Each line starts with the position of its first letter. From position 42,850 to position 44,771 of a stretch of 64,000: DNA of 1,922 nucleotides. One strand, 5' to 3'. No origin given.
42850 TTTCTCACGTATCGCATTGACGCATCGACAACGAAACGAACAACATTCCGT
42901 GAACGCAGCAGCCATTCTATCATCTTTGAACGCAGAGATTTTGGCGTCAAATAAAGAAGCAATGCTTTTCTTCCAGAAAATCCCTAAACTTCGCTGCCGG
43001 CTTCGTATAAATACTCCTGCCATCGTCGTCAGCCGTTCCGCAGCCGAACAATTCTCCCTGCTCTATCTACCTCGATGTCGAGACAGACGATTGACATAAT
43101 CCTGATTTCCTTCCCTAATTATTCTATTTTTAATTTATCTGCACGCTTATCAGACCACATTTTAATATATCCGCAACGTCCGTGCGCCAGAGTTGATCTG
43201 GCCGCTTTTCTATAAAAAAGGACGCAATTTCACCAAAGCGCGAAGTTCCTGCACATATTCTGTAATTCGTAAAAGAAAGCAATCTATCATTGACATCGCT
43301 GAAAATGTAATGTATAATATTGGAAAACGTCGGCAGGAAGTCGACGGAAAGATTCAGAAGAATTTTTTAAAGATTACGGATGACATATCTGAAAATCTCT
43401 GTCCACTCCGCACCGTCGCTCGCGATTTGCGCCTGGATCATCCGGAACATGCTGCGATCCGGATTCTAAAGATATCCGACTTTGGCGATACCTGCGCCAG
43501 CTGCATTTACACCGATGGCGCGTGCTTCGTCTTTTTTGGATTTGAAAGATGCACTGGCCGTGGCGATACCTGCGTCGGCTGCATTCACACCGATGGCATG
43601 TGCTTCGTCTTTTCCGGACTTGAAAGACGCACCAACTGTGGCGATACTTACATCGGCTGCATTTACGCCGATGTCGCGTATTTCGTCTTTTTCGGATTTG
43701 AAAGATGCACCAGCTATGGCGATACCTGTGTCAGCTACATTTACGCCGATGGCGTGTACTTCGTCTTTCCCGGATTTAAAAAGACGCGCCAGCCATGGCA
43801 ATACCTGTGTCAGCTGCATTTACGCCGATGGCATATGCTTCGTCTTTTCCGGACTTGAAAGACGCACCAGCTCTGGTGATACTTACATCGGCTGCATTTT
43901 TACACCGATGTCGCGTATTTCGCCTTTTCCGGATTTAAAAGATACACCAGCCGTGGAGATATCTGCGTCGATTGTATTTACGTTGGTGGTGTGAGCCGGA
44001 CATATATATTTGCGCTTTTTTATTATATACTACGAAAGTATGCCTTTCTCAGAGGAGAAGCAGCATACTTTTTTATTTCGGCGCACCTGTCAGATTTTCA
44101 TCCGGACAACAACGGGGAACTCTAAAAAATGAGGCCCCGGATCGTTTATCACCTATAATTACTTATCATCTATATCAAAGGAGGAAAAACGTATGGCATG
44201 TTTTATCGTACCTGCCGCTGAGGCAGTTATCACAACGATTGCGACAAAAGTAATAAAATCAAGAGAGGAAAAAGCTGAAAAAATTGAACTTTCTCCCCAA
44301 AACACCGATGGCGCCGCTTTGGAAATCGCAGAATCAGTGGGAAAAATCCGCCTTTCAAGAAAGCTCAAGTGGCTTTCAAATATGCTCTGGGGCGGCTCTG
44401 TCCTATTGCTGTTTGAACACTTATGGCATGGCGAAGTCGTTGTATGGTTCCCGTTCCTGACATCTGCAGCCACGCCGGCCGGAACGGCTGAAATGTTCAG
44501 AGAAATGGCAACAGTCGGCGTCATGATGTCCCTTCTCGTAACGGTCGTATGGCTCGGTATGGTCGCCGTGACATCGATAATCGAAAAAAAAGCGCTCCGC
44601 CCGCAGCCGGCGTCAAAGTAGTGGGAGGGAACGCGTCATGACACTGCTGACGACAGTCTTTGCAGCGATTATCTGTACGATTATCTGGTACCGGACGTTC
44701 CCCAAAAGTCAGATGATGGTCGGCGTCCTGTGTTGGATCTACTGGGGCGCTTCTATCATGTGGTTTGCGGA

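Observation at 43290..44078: Orphan transcription unit: perfect consensus promoter, 6.5 tandem 78-nt repeats, intrinsic terminator, no credible ORF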

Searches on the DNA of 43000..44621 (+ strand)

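Call 5: search_rna_families(source=window, start=43000, end=44300, threshold=evalue, max_evalue=10)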
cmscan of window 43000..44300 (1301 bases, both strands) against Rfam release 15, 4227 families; matches with E-value up to 10: 1.
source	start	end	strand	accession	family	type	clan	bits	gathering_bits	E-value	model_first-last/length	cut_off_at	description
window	43421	43474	+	RF02051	STnc450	Gene; sRNA;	-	20.9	37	0.11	1-57/57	no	Enterobacterial sRNA STnc450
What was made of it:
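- On Any Rfam 15 family (including NiCo, CsrB/Rsm, riboswitches, sRNAs): The only sub-threshold hit is STnc450 at 20.9 bits against a threshold of 37 (call 5).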

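Call 35: search_dna_similar(query=window:43290-44085:+, collection=plasmids, mode=distant, max_evalue=0.001)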
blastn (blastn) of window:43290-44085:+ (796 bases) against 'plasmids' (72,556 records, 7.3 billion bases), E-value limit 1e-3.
No match.

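Call 36: search_dna_similar(query=window:43290-44085:+, collection=phages, mode=distant, max_evalue=0.001)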
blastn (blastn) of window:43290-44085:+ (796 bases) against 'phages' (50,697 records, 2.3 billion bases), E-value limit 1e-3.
No match.
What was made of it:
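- There is no match in plasmids or phages (calls 35, 36).
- Tried and rejected: blastn against plasmids and phages: none (calls 35, 36).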

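Call 56: search_rna_families(sources=[L020, L007, L045, L014, L035, L006], threshold=evalue, max_evalue=0.1)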
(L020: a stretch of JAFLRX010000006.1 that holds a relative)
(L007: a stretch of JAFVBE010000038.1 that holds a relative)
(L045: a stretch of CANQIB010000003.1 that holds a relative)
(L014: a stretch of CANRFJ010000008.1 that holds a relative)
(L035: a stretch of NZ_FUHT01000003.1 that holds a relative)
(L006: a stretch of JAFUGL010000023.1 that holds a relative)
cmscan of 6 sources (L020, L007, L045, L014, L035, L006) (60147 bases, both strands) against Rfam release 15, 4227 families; matches with E-value up to 0.1: 3.
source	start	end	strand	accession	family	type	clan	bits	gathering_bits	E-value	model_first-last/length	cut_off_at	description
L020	4993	5023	-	RF03871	mir-5681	Gene; miRNA;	-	32.8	88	0.0034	1-61/61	no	mir-5681 microRNA precursor family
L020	4993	5023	+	RF03871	mir-5681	Gene; miRNA;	-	32.8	88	0.0035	1-61/61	no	mir-5681 microRNA precursor family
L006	4009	4131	-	RF00080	Manganese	Cis-reg; riboswitch;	-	25.9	45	0.0034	1-177/177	no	Manganese Mn2+ riboswitch aptamer (yybP-ykoY)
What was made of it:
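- On Any Rfam 15 family (including NiCo, CsrB/Rsm, riboswitches, sRNAs): There were no leader hits in six relatives (call 56).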

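Call 67: build_rna_model(alignment_id=A3, structure=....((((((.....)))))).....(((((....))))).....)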
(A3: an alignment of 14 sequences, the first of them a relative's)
Model R1 built from alignment A3 (14 sequences, 45 columns); structure: as given.
model positions 41; base pairs 11; branch points 1; effective number of sequences 14; information 0.91 bits per position. Calibrated on 0.2 Mb of random sequence (short: E-values are rough).
structure used (alignment columns):
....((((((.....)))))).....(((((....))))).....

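Call 68: search_with_rna_model(model_id=R1, source=window, max_evalue=1, show_alignments=2)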
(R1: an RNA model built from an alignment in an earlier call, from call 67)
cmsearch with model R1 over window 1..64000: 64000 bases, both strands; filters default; matches with E-value up to 1: 2.
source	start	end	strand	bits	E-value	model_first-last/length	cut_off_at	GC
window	43327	43368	+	32.4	3.8e-06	1-41/41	no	0.43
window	12841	12886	-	16.6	0.024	1-41/41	no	0.59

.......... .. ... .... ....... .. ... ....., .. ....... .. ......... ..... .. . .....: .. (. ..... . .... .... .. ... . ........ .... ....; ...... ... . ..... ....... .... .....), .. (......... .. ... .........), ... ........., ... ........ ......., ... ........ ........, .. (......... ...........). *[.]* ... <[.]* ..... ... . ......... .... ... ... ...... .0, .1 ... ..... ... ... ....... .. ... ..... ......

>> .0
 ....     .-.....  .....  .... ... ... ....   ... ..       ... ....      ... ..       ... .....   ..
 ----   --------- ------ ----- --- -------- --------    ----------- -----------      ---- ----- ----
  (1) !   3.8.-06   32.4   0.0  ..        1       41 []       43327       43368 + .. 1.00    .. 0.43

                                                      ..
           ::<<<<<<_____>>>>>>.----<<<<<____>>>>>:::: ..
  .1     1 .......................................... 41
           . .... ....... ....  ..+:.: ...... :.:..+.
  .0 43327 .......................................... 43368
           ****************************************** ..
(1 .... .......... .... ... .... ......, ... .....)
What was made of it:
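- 43327..43368 (+): Leader 5' module. P1 hairpin 43328-43346 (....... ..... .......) and P2 hairpin 43347-43368 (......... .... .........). Covariance model R1, built from 14 other species, scores 32.4 bits, E=3.8e-6 (call 68).
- On Conserved leader of p142-p105-lar operons (defined here; unnamed): Model R1, built without the window, scores 32.4 bits, E=3.8e-6 at 43327-43368 (call 68).
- The window hit is 43327-43368, E=3.8e-6 (call 68).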

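Call 71: build_rna_model(alignment_id=A4, structure=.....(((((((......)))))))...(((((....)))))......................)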
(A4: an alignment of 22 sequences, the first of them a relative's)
Model R2 built from alignment A4 (22 sequences, 64 columns); structure: as given.
model positions 58; base pairs 12; branch points 1; effective number of sequences 11; information 0.961 bits per position. Calibrated on 0.2 Mb of random sequence (short: E-values are rough).
structure used (alignment columns):
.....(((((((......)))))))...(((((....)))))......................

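Call 72: search_with_rna_model(model_id=R2, source=window, max_evalue=1, show_alignments=2)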
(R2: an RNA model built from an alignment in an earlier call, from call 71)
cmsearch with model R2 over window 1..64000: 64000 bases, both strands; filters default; matches with E-value up to 1: 3.
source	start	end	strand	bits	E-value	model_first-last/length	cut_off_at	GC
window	44022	44078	+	45.6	4.4e-10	1-58/58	no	0.32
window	42950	43013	-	12.3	0.69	1-58/58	no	0.38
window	8114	8153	-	11.7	0.95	1-58/58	no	0.12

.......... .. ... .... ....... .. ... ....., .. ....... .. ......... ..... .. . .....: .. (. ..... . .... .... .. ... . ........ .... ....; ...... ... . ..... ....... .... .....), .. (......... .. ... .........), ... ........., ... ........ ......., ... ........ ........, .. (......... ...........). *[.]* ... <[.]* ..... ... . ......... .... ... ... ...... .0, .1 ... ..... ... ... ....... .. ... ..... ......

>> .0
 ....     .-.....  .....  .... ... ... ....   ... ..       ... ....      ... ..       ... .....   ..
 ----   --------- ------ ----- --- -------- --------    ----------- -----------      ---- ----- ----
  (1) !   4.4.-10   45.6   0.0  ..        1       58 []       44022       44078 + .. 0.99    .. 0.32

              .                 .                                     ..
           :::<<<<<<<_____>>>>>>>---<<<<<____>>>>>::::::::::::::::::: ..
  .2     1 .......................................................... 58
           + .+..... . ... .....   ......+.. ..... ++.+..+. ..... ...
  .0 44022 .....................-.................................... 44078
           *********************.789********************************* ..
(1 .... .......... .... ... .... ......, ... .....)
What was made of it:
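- On Conserved leader of p142-p105-lar operons (defined here; unnamed): Model R2 scores 45.6 bits, E=4.4e-10 at 44022-44078 (call 72). 653 nt in the window (calls 68, 72 against 73, 74).
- The window hit is 44022-44078, E=4.4e-10 (call 72). The leader modules appear to have been maintained with the array in place (calls 68, 72).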

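Call 73: search_with_rna_model(model_id=R1, sources=[L005, L006, L007, L008, L009, L010, L011, L012, L013, L014, L015, L016, L017, L018, L019, L020, L021, L022, L023, L024, L025, L026, L027, L028, L029, L030, L031, L032, L033, L034, L035, L036, L037, L038, L039, L040, L041, L042, L043, L044, L045, L046, L047, L048, L049, L050, L051, L052, L053, L054, L055, L056, L057, L058, L059, L060, L061, L062, L063, L064, L065, L066, L067, L068, L069, L070, L071, L072, L073, L074, L075, L076, L077, L078, L079, L080, L081, L082, L083, L084], max_evalue=0.05)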
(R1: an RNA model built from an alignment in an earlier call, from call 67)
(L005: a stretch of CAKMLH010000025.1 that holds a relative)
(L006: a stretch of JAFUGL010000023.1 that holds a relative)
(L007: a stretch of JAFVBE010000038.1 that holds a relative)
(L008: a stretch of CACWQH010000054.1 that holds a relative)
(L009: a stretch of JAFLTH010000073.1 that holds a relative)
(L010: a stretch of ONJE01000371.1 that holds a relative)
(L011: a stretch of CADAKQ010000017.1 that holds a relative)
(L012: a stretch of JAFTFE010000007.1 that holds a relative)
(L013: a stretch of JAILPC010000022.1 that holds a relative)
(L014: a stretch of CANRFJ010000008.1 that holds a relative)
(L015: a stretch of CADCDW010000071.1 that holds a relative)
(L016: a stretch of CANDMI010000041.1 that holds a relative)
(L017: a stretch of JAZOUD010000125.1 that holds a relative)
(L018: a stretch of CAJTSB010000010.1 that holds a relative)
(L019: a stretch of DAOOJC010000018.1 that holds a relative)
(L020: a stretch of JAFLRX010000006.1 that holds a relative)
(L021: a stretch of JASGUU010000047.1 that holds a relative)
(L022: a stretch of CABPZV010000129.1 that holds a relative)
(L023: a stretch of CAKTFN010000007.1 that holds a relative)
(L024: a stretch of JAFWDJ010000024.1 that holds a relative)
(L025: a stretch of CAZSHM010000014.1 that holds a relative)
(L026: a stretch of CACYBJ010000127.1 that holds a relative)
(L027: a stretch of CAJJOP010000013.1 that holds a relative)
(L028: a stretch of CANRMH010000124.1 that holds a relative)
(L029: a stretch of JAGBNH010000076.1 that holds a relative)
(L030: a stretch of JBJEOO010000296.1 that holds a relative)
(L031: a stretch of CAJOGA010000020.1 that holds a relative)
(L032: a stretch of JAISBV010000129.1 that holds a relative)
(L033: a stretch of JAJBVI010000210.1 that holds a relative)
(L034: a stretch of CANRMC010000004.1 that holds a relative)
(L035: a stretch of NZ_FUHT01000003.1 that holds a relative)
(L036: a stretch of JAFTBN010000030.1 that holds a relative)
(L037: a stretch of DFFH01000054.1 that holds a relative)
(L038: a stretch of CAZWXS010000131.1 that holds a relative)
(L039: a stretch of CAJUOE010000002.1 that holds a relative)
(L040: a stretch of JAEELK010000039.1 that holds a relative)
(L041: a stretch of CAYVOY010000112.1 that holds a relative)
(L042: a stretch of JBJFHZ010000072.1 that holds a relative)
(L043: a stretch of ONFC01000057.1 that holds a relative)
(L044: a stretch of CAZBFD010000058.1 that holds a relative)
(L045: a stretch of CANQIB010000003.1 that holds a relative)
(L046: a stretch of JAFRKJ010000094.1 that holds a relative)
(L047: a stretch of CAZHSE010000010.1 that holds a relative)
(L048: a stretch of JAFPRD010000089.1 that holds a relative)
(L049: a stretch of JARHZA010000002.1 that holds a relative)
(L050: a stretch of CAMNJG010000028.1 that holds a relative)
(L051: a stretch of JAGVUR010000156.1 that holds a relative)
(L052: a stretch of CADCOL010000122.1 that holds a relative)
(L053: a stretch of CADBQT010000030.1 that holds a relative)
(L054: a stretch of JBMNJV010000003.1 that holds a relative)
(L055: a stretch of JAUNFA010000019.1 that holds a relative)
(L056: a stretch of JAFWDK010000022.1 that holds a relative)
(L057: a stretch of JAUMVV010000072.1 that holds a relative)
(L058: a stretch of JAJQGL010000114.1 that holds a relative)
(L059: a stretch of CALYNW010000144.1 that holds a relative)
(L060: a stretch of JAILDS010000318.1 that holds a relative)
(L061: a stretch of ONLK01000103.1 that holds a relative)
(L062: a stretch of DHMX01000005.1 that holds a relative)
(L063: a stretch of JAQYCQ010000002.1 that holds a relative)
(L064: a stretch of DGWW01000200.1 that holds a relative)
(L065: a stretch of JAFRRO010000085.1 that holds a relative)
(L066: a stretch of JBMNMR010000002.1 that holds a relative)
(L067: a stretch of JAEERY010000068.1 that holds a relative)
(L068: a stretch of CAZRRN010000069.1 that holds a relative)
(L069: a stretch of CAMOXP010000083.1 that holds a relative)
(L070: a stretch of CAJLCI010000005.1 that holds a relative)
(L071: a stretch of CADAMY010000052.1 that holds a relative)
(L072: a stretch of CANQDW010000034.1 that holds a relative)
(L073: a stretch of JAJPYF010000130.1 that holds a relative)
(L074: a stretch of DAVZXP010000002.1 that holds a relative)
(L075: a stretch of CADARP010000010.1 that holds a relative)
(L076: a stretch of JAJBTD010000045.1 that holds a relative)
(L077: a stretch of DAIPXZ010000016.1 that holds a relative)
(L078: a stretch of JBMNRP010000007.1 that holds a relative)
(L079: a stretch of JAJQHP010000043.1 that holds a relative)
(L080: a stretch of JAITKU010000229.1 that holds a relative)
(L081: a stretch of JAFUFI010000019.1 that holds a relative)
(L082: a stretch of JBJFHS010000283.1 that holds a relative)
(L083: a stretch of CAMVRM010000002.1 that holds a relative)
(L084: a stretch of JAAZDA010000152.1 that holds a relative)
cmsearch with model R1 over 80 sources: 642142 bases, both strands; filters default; matches with E-value up to 0.05: 24.
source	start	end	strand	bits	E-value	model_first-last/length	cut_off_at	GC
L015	2878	2918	+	44.2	5.6e-08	1-41/41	no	0.46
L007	4807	4848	+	43.9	6.5e-08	1-41/41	no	0.45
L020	4132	4172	+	43.7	7.4e-08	1-41/41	no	0.61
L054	4833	4873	+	43.4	8.5e-08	1-41/41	no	0.49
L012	4805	4846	+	43.1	1e-07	1-41/41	no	0.43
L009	4842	4883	+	42.5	1.5e-07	1-41/41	no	0.33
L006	4782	4822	+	42.2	1.6e-07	1-41/41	no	0.44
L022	2220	2260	+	42.2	1.7e-07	1-41/41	no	0.54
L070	4818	4859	+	40.9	3.4e-07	1-41/41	no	0.52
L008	599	639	+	40.7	3.9e-07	1-41/41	no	0.44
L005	4827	4868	+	40.4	4.4e-07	1-41/41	no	0.43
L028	732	772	+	40.1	5.4e-07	1-41/41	no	0.73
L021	4814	4855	+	39.1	9.2e-07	1-41/41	no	0.5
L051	4831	4871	+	38.8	1.1e-06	1-41/41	no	0.44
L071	3347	3387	+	38.6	1.2e-06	1-41/41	no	0.46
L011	4783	4823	+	37.1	2.9e-06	1-41/41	no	0.46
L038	52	93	+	35.2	8.2e-06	1-41/41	no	0.29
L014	3410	3450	+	28.2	0.00039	1-41/41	no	0.49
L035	4788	4829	+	24.6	0.0029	1-41/41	no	0.43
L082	1349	1391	+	24.3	0.0035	1-41/41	no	0.49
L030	1705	1745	+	23.6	0.0049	1-41/41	no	0.54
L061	1024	1065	+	23.1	0.0068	1-41/41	no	0.45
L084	2080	2120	+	22.4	0.0098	1-41/41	no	0.46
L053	49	89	+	19.8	0.042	1-41/41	no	0.63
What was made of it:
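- R1 also hits 24 of the 80 relatives' loci (call 73).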
